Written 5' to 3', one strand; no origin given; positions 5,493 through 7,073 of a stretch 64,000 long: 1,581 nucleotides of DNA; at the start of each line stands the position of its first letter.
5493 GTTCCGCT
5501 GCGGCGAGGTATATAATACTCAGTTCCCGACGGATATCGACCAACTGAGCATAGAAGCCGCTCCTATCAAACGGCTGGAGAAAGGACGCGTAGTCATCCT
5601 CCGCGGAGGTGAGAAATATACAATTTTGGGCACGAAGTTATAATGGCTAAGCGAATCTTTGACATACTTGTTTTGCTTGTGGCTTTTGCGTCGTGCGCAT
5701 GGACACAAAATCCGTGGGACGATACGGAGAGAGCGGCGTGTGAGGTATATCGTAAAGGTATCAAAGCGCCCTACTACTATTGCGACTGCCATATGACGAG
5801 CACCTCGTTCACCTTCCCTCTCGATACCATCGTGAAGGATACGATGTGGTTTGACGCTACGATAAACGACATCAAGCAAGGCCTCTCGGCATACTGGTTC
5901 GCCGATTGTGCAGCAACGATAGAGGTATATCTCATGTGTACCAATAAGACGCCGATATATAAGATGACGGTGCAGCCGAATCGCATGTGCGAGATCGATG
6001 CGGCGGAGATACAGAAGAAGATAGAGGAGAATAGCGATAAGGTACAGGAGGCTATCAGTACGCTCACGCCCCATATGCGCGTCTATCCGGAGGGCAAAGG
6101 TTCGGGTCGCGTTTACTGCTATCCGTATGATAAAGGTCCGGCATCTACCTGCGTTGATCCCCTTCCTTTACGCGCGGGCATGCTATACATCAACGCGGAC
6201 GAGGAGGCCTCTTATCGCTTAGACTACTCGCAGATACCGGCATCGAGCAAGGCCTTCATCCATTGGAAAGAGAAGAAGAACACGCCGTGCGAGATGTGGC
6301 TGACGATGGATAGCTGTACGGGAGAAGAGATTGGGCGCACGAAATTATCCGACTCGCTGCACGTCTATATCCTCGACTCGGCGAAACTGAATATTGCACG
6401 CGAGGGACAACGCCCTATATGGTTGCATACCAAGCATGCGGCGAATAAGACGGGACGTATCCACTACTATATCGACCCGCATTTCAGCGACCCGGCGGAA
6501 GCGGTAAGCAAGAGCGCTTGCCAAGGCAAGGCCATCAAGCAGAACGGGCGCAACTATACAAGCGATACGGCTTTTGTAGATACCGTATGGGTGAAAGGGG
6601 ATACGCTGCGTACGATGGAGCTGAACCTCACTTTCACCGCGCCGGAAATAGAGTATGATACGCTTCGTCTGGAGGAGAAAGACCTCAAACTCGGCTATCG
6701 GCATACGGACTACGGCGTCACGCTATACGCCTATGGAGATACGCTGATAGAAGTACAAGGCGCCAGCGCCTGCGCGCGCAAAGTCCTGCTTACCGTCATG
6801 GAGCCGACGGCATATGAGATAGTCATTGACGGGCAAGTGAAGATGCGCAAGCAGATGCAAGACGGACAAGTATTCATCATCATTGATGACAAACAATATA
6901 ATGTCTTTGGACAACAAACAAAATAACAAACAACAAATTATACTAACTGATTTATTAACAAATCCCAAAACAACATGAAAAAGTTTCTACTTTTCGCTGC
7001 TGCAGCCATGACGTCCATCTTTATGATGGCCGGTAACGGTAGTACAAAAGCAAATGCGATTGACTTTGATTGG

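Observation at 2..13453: Seven-gene co-directional block of exported proteins with no enzyme signature, culminating in a giant T9SS cargo and a dedicated beta-barrel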

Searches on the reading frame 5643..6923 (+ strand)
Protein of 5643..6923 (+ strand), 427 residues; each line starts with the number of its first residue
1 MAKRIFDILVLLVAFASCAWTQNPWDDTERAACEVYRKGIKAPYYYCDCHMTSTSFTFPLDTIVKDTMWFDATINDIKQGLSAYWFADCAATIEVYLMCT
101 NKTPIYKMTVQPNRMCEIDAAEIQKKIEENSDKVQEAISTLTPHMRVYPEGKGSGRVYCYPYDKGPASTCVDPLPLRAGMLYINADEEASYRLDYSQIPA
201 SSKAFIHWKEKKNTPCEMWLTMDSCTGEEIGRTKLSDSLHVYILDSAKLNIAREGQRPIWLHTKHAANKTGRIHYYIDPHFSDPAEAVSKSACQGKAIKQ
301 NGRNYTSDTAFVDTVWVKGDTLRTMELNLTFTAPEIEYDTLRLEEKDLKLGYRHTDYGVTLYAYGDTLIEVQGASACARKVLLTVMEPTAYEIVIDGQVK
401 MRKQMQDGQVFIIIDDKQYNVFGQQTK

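Call 5: search_protein_families(library=pfam, proteins=[window:5643-6923:+], max_evalue=0.1)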
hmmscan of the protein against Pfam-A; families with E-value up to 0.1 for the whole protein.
window:5643-6923:+ (427 aa): 0 families

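Call 6: search_protein_families(library=ncbifam, proteins=[window:5643-6923:+], max_evalue=0.1)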
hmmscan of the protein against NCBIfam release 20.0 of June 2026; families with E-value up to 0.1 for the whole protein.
window:5643-6923:+ (427 aa): 0 families

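Call 8: search_protein_families(library=phrogs, proteins=[window:5643-6923:+], max_evalue=0.01)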
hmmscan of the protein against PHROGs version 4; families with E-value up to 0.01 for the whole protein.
window:5643-6923:+ (427 aa): 0 families

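Call 35: search_solved_structures(query=A2, max_evalue=1)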
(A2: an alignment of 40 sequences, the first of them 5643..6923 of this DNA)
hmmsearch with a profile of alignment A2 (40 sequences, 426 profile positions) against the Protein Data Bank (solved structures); distinct sequences matched with E-value up to 1: 1.
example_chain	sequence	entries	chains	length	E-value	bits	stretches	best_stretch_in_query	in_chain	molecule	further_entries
3zw0_A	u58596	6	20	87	0.46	12.2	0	62-95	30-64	BAMBL LECTIN | bacterial lectin from Burkholderia ambifaria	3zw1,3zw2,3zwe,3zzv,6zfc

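Call 52: find_homologous_proteins(query=A2, max_evalue=0.001)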
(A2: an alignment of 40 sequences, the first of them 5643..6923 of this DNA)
Query A2 (40 sequences) (427 aa, profile of the alignment): 71 proteins with E <= 0.001 among 5206 candidates.
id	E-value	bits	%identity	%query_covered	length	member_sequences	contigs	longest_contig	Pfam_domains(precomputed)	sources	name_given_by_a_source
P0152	1.2e-253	859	39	93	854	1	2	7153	-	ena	-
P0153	1.2e-232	790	41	90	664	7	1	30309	-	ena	-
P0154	4.4e-222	755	42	90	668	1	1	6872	-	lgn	-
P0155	2.1e-218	743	42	81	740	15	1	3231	-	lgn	-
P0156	8.6e-217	738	41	90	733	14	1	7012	-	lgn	-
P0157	2.4e-203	694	37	90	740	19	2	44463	-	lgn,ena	-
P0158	1.3e-200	685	48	98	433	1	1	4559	-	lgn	-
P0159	6.6e-200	682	47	100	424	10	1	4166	-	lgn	-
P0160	6.5e-198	676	47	100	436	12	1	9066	-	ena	-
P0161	4.2e-196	670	48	93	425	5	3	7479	-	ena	-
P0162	1.5e-195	668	46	100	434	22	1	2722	-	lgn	-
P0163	2.3e-195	667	45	98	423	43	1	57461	-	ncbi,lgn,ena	-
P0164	2.8e-195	667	49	97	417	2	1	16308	-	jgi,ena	-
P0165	5.3e-195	666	39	91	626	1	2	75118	-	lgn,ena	-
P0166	4.4e-194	663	39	87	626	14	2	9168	-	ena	-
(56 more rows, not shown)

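Call 61: predict_structure(alignment_id=A6)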
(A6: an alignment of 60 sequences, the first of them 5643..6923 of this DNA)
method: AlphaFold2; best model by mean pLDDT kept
length: 427 residues; sequences in the alignment: 60
mean_pLDDT: 90.8   pTM: 0.75
mean pLDDT of the five models: 90.8, 89.9, 89.0, 89.0, 88.8
residues with pLDDT >= 90: 331; 70-90: 68; 50-70: 18; < 50: 10
segments of 3 or more residues with pLDDT < 50: 391-398
pLDDT, mean of each block of 10 residues (from residue 1): 74 63 74 96 96 94 96 93 97 95 94 96 90 74 95 94 96 97 97 98 98 96 98 96 98 98 97 98 97 93 93 97 98 94 92 92 94 82 86 45 83 86 84
secondary structure, 60 per line:
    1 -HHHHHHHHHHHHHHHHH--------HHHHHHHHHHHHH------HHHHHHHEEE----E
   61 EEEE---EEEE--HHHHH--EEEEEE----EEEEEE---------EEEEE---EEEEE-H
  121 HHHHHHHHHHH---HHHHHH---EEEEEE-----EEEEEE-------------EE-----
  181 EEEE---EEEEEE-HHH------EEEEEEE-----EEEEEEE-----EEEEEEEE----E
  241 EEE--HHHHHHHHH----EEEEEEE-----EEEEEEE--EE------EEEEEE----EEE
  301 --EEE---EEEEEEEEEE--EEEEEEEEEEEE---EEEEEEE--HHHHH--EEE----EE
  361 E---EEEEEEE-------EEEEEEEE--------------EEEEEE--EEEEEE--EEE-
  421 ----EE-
elements in order: H2-18 H27-39 H46-52 E53-55 E60-64 E68-71 H74-78 E81-86 E91-96 E106-110 E114-118 H120-131 H135-140 E144-149 E155-160 E181-184 E188-193 E204-210 E216-222 E228-235 E240-243 H246-254 E259-265 E271-277 E288-293 E298-300 E303-305 E309-318 E321-332 E336-342 H345-349 E352-354 E359-361 E365-371 E379-386 E401-406 E409-414 E417-419
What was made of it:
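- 5643..6926 (+): G5, 427 aa. It has beta-sandwich/jelly-roll domains followed by two Cys-anchored modules, a disordered linker and the tail. AlphaFold2 model with pLDDT 90.8 (call 61).
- The AlphaFold2 model of G5 (pLDDT 90.8) shows a disordered linker followed by three strands (call 61).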

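Call 66: fold_search(model_id=the predicted structure, library=pdb)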
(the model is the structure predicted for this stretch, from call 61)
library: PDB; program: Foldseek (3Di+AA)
matches with E <= 10: 1226; with E <= 0.001: 25
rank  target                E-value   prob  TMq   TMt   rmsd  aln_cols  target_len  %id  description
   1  8k10_A                3.1e-06  1.00  0.18  0.14  16.9       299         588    8  SID1 transmembrane family member 2 (released 2024-07-10)
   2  9l8n_A                5.1e-06  1.00  0.18  0.13  16.2       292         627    6  Structure of SID-1 (released 2026-01-21)
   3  4lo7_E                7.2e-06  1.00  0.18  0.29  11.0       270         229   10  HA70(D3)-HA17-HA33 (released 2013-10-30)
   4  4lo8_A                9.5e-06  1.00  0.18  0.29  11.0       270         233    9  HA70(D3)-HA17 (released 2013-10-30)
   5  4lo7_A                1.1e-05  1.00  0.18  0.29  10.9       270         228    9  HA70(D3)-HA17-HA33 (released 2013-10-30)
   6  8hip_A                1.7e-05  1.00  0.19  0.13  16.7       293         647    8  dsRNA transporter (released 2023-11-29)
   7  2zs6_B                1.7e-05  1.00  0.19  0.19  11.4       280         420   10  HA3 subcomponent of botulinum type C progenitor toxin (released 2008-09-16)
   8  9l8m_A                2.9e-05  1.00  0.19  0.13  16.0       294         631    7  Structure of SID-1 in complex with dsRNA (released 2026-01-21)
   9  8xc1_A                3.1e-05  1.00  0.19  0.13  16.8       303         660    6  C. elegans SID1 in complex with dsRNA (released 2024-06-05)
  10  9m8u_A                3.1e-05  1.00  0.19  0.14  17.5       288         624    7  Cryo-EM structure of human SIDT1 (released 2026-03-18)
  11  8xbs_A                3.1e-05  1.00  0.18  0.13  17.1       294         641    7  C. elegans apo-SID1 structure (released 2024-06-05)
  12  6fzv_D                3.1e-05  0.99  0.16  0.25  16.8       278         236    8  Crystal structure of the metalloproteinase enhancer PCPE-1 bound to the procollagen C propeptide trimer (short) (released 2018-07-04)
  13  8kcx_A                3.3e-05  1.00  0.18  0.14  18.0       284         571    8  Cryo-EM structure of human SIDT1 (released 2024-06-12)
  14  7y68_A                4.3e-05  1.00  0.18  0.12  17.2       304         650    8  SIDT2-pH5.5 plus miRNA (released 2023-06-21)
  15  8v38_A                7.1e-05  1.00  0.18  0.13  18.2       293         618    7  Structure of the human systemic RNAi defective transmembrane protein 1 (hSIDT1) (released 2024-06-26)
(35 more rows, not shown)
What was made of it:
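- The G5 model's best matches include sugar-binding botulinum HA70/HA3 and the beta-sandwich domains of GH2 enzymes (call 66).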

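Call 91: search_protein_representatives(alignment_id=A6)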
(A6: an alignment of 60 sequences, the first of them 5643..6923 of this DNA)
Query: 60 sequences, 427 profile positions. Proteins with E-value up to 0.001 (for the whole library): 254; up to 1e-10: 132; up to 1e-30: 96. The best 150 are listed.
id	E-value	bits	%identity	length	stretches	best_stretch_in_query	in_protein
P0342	9.1e-233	789.0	-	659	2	1-386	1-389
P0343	2.3e-197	672.4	-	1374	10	23-393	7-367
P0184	1.8e-195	666.1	-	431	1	1-426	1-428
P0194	5.3e-190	648.1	-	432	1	7-426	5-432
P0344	6.1e-190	647.9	-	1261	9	28-386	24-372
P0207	9.0e-181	617.7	-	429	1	2-424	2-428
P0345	3.2e-171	586.2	-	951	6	1-391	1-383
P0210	4.5e-169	579.1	-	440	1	1-426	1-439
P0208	1.1e-164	564.6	-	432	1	1-425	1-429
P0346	3.3e-163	559.8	-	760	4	2-387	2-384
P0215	7.4e-163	558.6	-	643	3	1-386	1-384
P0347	2.1e-157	540.7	-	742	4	2-392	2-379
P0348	2.4e-155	533.9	-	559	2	2-386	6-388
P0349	1.4e-154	531.4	-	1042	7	21-393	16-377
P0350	1.5e-153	528.0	-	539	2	8-390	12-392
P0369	1.0e-100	353.9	-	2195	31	340-412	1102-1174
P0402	1.3e-60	221.8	-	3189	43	280-329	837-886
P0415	9.6e-41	156.3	-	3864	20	267-397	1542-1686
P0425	7.1e-34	133.7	-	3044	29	283-335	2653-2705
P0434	4.1e-22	94.9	-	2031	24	269-317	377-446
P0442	3.7e-18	81.9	-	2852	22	354-398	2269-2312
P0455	4.1e-13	65.3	-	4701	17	353-399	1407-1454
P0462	2.4e-11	59.4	-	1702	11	282-409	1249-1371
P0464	3.9e-11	58.7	-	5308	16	280-358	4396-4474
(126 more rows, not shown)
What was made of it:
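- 5643..6926 (+): The family is narrow (calls 52, 91).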

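Call 92: list_cluster_members(proteins=[P0402, P0369, P0415, P0425, P0455, P0464, P0434, P0442, P0343, P0462])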
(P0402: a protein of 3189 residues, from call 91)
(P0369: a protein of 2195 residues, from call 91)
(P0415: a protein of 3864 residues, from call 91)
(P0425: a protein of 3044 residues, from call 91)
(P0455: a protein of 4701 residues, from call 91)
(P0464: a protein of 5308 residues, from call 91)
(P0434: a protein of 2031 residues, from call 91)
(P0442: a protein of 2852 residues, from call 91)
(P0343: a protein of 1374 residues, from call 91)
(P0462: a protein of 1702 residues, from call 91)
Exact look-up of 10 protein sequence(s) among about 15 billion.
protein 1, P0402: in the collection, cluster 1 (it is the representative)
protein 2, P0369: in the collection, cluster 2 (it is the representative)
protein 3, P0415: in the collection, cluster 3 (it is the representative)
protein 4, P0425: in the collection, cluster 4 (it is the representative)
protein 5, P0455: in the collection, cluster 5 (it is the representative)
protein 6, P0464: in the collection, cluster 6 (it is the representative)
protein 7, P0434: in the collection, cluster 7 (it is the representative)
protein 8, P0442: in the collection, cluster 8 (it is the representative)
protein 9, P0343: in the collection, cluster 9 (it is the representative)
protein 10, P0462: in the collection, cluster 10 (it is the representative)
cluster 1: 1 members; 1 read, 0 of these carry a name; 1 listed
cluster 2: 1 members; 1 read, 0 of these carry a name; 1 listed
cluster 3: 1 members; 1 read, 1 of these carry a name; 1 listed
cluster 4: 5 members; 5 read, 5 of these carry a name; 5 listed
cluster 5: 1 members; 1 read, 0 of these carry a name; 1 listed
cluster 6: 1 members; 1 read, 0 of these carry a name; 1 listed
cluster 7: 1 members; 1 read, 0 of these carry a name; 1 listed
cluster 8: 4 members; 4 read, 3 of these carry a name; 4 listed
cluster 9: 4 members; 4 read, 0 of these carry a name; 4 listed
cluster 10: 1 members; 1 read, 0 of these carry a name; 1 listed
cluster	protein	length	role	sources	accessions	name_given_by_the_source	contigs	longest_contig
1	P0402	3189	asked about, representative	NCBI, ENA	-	-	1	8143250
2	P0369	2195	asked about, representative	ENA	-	-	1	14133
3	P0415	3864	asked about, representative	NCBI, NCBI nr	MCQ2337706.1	MAG: PKD domain-containing protein, partial [Paludibacteraceae bacterium] | PKD domain-containing protein [Paludibacteraceae bacterium]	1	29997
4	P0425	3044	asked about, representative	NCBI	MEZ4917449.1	MAG: hypothetical protein R2836_10755 [Chitinophagales bacterium]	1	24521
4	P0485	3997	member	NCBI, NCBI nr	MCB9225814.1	MAG: gliding motility-associated C-terminal domain-containing protein [Chitinophagales ... | gliding motility-associated C-terminal domain-containing protein [Chitinophagales ...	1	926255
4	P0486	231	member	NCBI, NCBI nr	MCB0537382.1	MAG: hypothetical protein KDE33_07610, partial [Bacteroidetes bacterium] | hypothetical protein [Bacteroidota bacterium]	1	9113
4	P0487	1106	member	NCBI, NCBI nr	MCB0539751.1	MAG: hypothetical protein KDE33_19710, partial [Bacteroidetes bacterium] | hypothetical protein [Bacteroidota bacterium]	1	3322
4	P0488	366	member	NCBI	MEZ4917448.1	MAG: hypothetical protein R2836_10750 [Chitinophagales bacterium]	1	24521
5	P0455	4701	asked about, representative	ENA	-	-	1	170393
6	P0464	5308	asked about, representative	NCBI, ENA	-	-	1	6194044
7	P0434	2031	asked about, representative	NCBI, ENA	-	-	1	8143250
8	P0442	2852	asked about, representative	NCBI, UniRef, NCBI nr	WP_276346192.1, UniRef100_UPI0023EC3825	cadherin-like domain-containing protein [Daejeonella sp. JGW-45] | Ig-like domain-containing protein n=1 Tax=Daejeonella sp. JGW-45 TaxID=3034148 ...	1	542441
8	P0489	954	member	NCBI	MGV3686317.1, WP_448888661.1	MAG: Ig-like domain-containing protein, partial [Daejeonella sp.]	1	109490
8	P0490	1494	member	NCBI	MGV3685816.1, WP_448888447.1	MAG: beta strand repeat-containing protein, partial [Daejeonella sp.]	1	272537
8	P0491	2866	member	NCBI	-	-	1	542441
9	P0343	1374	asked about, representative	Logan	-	-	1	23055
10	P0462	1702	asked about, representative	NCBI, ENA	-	-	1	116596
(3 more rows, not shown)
